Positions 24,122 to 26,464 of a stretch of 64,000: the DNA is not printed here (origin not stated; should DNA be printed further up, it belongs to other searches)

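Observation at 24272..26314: One-component PilS-PilR fusion: six-TM PilS-like sensor + PAS joined directly to a sigma-54 AAA+/HTH activator, immediately upstream of pilA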

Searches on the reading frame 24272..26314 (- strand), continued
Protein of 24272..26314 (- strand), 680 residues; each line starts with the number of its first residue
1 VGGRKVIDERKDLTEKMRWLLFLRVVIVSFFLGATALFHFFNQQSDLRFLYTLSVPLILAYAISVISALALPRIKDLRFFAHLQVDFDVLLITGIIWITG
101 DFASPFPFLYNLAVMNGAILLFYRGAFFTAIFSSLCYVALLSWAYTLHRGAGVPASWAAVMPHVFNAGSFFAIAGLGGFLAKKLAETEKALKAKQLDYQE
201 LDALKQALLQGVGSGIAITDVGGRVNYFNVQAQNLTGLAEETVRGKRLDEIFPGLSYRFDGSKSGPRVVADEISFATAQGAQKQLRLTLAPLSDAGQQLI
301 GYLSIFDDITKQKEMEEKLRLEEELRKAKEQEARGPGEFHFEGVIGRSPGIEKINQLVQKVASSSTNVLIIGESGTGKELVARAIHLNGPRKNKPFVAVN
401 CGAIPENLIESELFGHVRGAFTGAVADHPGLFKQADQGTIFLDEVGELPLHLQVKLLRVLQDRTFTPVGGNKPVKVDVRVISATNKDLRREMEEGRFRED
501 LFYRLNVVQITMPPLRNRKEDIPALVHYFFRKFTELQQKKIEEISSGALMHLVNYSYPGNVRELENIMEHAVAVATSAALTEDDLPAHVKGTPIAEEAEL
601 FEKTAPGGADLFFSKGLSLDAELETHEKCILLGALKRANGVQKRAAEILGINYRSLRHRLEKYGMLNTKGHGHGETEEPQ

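Call 12: find_related_loci(query=window:24272-26314:-, collection=genome_contigs, flank=6000)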
Query window:24272-26314:- (680 aa) in genome_contigs; peptide patterns used: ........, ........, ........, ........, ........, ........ (x = any residue, [..] = any of these).
358 stretches matched a pattern; 48 encode a relative of the query (tblastn E <= 1e-3); 48 distinct loci.
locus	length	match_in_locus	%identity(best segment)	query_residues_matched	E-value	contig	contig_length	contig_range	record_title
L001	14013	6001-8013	76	6-669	0e+0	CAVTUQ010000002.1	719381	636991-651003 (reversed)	MAG: uncultured delta proteobacterium isolate MFD04944.bin.4.678 genome assembly, contig: contig_12546, whole genome sho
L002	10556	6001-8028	73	6-675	0e+0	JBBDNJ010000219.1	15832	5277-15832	MAG: Candidatus Binatia bacterium isolate LejiaB_54_11 Lejia_B_4620_length_15832_cov_7, whole genome shotgun sequence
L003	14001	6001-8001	76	8-669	0e+0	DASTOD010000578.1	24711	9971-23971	MAG TPA_asm: Candidatus Binatia bacterium isolate SMAG_U2161 k141_617795, whole genome shotgun sequence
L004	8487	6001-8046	72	6-680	0e+0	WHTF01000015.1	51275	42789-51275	MAG: Deltaproteobacteria bacterium isolate Dino_bin29 NODE_15_length_51275_cov_165.526650, whole genome shotgun sequence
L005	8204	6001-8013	73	8-675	0e+0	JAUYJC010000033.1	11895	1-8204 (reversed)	MAG: Deltaproteobacteria bacterium isolate C24_metabat.bin.121_sub C24_k141_856487, whole genome shotgun sequence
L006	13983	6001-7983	72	6-669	0e+0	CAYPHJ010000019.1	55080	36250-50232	MAG TPA_asm: uncultured Syntrophobacteraceae bacterium isolate SRP217488_co1_39 genome assembly, contig: NODE_195_length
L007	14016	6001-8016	72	6-669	0e+0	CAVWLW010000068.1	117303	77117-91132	MAG: uncultured delta proteobacterium isolate MFD08691.bin.1.5 genome assembly, contig: contig_79297, whole genome shotg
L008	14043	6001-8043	69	8-680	0e+0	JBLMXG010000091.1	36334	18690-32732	MAG: Chloroflexota bacterium isolate MAG262 PRJNA957066_bin42_renamed_90, whole genome shotgun sequence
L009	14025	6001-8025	70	8-675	0e+0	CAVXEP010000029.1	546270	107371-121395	MAG: uncultured delta proteobacterium isolate MFD02360.bin.2.146 genome assembly, contig: contig_774, whole genome shotg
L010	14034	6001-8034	69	5-675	0e+0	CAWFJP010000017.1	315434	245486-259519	MAG: uncultured delta proteobacterium isolate MFD02242.bin.2.64 genome assembly, contig: contig_4580, whole genome shotg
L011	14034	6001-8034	69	8-678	0e+0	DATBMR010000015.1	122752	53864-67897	MAG TPA_asm: Candidatus Binatia bacterium isolate SMAG_U4003 k141_2320829, whole genome shotgun sequence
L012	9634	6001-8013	70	6-670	0e+0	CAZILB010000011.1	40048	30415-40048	MAG TPA_asm: uncultured Syntrophobacter sp. isolate SRP217488_co1_161 genome assembly, contig: NODE_411_length_40048_cov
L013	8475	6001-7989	68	9-665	0e+0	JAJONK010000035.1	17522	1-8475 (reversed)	MAG: Deltaproteobacteria bacterium isolate C_No_T20_B_bin.39 scaffold_3701, whole genome shotgun sequence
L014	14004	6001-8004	67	9-670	0e+0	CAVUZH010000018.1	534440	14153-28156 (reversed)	MAG: uncultured delta proteobacterium isolate MFD05567.bin.2.276 genome assembly, contig: contig_38233, whole genome sho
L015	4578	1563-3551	68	9-665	0e+0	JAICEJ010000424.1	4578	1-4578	MAG: Candidatus Binatia bacterium isolate BD_FP_2_bin.16 k141_2248463_length_4578_cov_18.5623, whole genome shotgun sequ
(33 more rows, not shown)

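Call 49: predict_structure(alignment_id=A1)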
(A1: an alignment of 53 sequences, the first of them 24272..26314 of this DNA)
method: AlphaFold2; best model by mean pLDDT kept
length: 680 residues; sequences in the alignment: 53
mean_pLDDT: 81.9   pTM: 0.49
mean pLDDT of the five models: 81.9, 81.2, 81.2, 79.7, 77.2
residues with pLDDT >= 90: 152; 70-90: 436; 50-70: 61; < 50: 31
segments of 3 or more residues with pLDDT < 50: 1-3, 334-336, 593-601, 668-680
pLDDT, mean of each block of 10 residues (from residue 1): 65 86 85 81 72 84 89 89 91 85 82 90 91 91 75 66 87 91 87 85 79 87 91 90 91 81 68 82 88 87 91 82 71 56 71 86 88 86 90 92 88 80 72 93 92 89 88 90 89 86 77 85 86 86 85 82 89 88 85 50 52 64 82 81 87 90 67 35
secondary structure, 60 per line:
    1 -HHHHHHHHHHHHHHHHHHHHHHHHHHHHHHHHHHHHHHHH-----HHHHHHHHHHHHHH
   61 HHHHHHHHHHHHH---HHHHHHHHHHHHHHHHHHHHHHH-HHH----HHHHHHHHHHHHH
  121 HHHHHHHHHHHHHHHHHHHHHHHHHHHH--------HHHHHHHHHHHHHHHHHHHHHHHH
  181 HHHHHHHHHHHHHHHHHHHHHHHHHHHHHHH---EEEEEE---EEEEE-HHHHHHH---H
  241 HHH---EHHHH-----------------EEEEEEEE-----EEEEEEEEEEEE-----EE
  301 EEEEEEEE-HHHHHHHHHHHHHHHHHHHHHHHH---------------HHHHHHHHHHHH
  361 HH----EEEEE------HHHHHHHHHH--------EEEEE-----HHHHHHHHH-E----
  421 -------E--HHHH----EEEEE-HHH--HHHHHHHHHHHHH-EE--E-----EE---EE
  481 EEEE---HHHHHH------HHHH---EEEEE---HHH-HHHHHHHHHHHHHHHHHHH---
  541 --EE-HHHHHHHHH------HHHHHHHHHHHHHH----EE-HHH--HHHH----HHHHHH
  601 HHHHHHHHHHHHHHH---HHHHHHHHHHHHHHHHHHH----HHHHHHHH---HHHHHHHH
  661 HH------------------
elements in order (helices of 4 or more, strands of 3 or more residues): H2-41 H47-73 H77-99 H108-148 H157-211 E215-220 E224-228 H230-236 H240-243 H248-251 E269-276 E282-293 E299-308 H310-333 H349-362 E367-371 H378-387 E396-400 H406-414 H431-434 E439-443 H450-462 E479-484 H488-493 H500-503 E507-511 H519-537 H546-554 H561-574 H587-590 H595-615 H619-637 H642-649 H653-662
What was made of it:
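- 25748..26284 (-): 6TM_PilS membrane sensor module, residues 11-189. It includes invariant R24, Q84, D88, G100 and S104. AlphaFold models helices over 2-211 (call 49).
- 25376..25702 (-): PAS domain, residues 205-313. AlphaFold gives a beta-sheet core at 215-308 (call 49).
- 25286..25375 (-): Junction, residues 314-343. It consists of the PilS-type signalling helix (310-333) and a short disordered linker. PilS homology ends at 320 and PilR homology starts at 339. AlphaFold shows helix 310-333 and pLDDT below 50 at 334-336 (call 49).
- The AlphaFold inter-domain geometry is unreliable (pTM 0.49, call 49).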

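Call 66: fold_search(model_id=the predicted structure, library=pdb)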
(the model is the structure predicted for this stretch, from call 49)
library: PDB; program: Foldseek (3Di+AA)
matches with E <= 10: 1697; with E <= 0.001: 998
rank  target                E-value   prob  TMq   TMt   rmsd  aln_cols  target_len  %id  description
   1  1ojl_D                1.1e-24  1.00  0.34  0.75  16.2       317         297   44  Crystal structure of a sigma54-activator suggests the mechanism for the conformational switch necessary for sigma54 bi (released 2005-05-19)
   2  5m7p_A                8.6e-24  1.00  0.34  0.51  11.3       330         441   36  Crystal structure of NtrX from Brucella abortus in complex with ADP processed with the CrystalDirect automated mountin (released 2017-01-25)
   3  1ojl_E                9.5e-24  1.00  0.32  0.72  17.0       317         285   42  Crystal structure of a sigma54-activator suggests the mechanism for the conformational switch necessary for sigma54 bi (released 2005-05-19)
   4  1ny5_B                1.1e-23  1.00  0.33  0.57  15.9       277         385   43  Crystal structure of sigm54 activator (AAA+ ATPase) in the inactive state (released 2003-11-11)
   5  1ojl_A                1.2e-23  1.00  0.33  0.72  11.6       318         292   42  Crystal structure of a sigma54-activator suggests the mechanism for the conformational switch necessary for sigma54 bi (released 2005-05-19)
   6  6iy8_B                2.0e-23  1.00  0.33  0.47  20.8       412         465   34  DmpR-phenol complex of Pseudomonas putida (released 2020-06-10)
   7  5m7n_B                2.3e-23  1.00  0.33  0.50  11.9       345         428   35  Crystal structure of NtrX from Brucella abortus in complex with ATP processed with the CrystalDirect automated mountin (released 2017-01-25)
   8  6jdi                  2.4e-23  1.00  0.35  0.88   2.8       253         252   49  Central domain of FleQ H287N mutant in complex with ATPgS and Mg (released 2019-11-27)
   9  5m7p_B                2.4e-23  1.00  0.33  0.49  13.6       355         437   35  Crystal structure of NtrX from Brucella abortus in complex with ADP processed with the CrystalDirect automated mountin (released 2017-01-25)
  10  7ejw_D                2.5e-23  1.00  0.35  0.92   2.5       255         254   49  Crystal structure of FleN in complex with FleQ AAA+ doamain (released 2021-12-22)
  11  6iy8_A                2.6e-23  1.00  0.33  0.47  21.3       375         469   34  DmpR-phenol complex of Pseudomonas putida (released 2020-06-10)
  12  1ny5_A                2.9e-23  1.00  0.33  0.57  15.8       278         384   44  Crystal structure of sigm54 activator (AAA+ ATPase) in the inactive state (released 2003-11-11)
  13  6jdl                  3.6e-23  1.00  0.34  0.87   2.9       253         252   49  Central domain of FleQ H287A mutant in complex with ATPgS and Mg (released 2019-11-27)
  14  5exp                  3.9e-23  1.00  0.34  0.87   2.8       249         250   49  AAA+ domain of FleQ from Pseudomonas aeruginosa (released 2016-01-13)
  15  5ep1                  6.2e-23  1.00  0.34  0.87   2.4       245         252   46  Quorum-Sensing Signal Integrator LuxO - Catalytic Domain (released 2016-04-20)
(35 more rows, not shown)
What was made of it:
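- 24785..25285 (-): Sigma-54 interaction AAA+ domain, residues 344-510, with Walker A at 372, GAFTGA at 419 and Walker B at 440. Foldseek TM 0.85-0.92 to FleQ, FlrC and NtrC1 AAA+ domains (call 66).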
